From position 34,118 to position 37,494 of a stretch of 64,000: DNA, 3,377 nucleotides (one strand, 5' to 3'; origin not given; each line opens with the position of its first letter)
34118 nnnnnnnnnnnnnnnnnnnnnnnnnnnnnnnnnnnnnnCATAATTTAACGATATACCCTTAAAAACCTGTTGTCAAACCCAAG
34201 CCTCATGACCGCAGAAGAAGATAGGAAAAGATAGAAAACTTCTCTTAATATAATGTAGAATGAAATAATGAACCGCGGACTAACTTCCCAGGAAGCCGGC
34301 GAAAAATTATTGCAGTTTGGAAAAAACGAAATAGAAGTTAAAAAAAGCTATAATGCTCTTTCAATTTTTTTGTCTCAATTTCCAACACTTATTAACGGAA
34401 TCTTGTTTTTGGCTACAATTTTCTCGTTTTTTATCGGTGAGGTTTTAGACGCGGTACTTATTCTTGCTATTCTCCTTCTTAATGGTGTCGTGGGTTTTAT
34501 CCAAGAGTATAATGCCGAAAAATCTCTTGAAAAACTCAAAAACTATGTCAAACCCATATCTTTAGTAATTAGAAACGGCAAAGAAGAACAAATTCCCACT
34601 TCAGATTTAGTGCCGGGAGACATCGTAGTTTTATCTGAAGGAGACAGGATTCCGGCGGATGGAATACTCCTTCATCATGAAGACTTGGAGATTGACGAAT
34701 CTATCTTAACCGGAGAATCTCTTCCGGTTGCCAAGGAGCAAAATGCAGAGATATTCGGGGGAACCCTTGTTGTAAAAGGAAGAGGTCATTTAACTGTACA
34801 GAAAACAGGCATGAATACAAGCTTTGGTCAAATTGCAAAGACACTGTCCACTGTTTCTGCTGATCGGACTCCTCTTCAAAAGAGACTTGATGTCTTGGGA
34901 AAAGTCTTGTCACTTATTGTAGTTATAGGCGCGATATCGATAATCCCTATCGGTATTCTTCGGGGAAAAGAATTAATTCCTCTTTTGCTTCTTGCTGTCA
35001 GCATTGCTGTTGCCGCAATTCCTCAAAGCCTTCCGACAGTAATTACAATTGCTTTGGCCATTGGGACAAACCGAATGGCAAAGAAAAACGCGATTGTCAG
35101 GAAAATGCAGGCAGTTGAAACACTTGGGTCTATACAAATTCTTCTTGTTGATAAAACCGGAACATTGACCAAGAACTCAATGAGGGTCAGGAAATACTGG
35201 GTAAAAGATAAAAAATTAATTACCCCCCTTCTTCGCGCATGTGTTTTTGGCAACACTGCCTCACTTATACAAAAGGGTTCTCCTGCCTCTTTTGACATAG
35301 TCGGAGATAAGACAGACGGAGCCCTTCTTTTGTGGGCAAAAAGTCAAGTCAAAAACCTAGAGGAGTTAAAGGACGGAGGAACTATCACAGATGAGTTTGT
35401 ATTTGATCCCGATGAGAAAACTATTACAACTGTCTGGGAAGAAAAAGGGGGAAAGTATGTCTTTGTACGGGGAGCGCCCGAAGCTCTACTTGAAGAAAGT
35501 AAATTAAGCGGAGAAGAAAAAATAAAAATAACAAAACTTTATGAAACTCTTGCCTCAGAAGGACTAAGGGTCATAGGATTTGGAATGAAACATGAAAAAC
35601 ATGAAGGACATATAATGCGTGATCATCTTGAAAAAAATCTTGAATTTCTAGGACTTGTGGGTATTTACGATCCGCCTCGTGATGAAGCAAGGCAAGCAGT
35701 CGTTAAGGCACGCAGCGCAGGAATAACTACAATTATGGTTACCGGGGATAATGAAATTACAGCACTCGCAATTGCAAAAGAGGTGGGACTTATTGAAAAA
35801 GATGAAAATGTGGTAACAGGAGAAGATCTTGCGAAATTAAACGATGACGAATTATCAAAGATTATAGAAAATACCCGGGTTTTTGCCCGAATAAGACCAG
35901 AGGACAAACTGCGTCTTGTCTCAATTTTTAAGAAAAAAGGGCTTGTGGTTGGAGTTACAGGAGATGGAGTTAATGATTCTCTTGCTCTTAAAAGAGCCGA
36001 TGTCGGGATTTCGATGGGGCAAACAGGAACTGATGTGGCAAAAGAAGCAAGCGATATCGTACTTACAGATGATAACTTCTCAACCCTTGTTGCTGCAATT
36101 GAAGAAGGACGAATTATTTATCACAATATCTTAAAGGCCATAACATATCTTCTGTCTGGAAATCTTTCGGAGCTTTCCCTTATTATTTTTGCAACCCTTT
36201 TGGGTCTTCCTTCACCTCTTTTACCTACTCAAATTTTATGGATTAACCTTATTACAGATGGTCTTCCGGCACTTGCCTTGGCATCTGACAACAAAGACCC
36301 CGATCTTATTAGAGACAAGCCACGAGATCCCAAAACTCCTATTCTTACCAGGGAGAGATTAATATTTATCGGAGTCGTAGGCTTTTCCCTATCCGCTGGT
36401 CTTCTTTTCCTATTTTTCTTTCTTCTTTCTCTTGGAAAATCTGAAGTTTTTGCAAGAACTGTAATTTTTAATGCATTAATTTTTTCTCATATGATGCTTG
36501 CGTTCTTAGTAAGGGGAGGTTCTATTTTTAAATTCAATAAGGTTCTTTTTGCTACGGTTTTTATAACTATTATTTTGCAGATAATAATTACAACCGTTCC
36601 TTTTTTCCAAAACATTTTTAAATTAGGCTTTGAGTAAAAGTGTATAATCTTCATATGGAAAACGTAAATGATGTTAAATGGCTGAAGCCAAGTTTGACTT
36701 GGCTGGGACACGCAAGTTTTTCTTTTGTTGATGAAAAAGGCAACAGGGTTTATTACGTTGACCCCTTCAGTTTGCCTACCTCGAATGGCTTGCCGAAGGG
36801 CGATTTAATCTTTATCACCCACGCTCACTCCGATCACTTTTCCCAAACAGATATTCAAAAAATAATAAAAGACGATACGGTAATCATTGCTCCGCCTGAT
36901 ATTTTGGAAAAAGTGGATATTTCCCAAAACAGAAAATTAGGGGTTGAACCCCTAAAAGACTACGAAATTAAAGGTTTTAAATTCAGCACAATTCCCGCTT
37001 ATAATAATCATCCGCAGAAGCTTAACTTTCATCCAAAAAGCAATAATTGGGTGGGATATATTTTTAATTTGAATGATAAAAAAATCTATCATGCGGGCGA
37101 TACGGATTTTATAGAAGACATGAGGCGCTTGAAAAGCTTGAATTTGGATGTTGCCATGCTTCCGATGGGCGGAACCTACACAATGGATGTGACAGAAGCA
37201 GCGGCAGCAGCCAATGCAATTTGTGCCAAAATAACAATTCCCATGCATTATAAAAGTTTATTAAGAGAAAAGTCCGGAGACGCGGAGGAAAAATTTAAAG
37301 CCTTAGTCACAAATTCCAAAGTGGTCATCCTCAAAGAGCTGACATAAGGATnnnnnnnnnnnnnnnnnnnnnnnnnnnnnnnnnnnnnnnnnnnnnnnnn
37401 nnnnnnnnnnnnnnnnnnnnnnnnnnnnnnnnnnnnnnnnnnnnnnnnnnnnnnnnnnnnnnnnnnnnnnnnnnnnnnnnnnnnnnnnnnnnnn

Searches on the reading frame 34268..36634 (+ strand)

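Call 18: search_protein_families(library=pfam, proteins=[window:34268-36634:+], max_evalue=0.001)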
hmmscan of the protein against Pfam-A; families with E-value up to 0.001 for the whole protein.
window:34268-36634:+ (789 aa): 5 families
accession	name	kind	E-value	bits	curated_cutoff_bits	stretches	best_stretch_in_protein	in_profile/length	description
PF00122.25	E1-E2_ATPase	-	3.2e-56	190.1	28.1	1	94-273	3-181/181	E1-E2 ATPase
PF00689.26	Cation_ATPase_C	-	3.7e-36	125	27.3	1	648-786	1-147/175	Cation transporting ATPase, C-terminus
PF00702.32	Hydrolase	-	7.9e-17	62.7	26.4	1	290-578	2-191/191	haloacid dehalogenase-like hydrolase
PF13246.12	Cation_ATPase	-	2.8e-10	40.5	21.7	1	329-411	4-88/91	Cation transport ATPase (P-type)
PF00690.31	Cation_ATPase_N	-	5.5e-10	39.2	20.4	1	3-53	19-69/69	Cation transporter/ATPase, N-terminus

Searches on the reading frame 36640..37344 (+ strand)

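Call 18: search_protein_families(library=pfam, proteins=[window:36640-37344:+], max_evalue=0.001)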
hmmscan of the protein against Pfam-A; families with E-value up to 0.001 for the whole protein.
window:36640-37344:+ (235 aa): 2 families
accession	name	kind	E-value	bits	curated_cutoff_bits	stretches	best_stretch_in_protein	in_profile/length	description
PF13483.12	Lactamase_B_3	-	4.8e-27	95.3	24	1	19-203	2-160/160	Beta-lactamase superfamily domain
PF12706.13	Lactamase_B_2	-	7.3e-23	81.6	27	1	47-204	24-200/200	Beta-lactamase superfamily domain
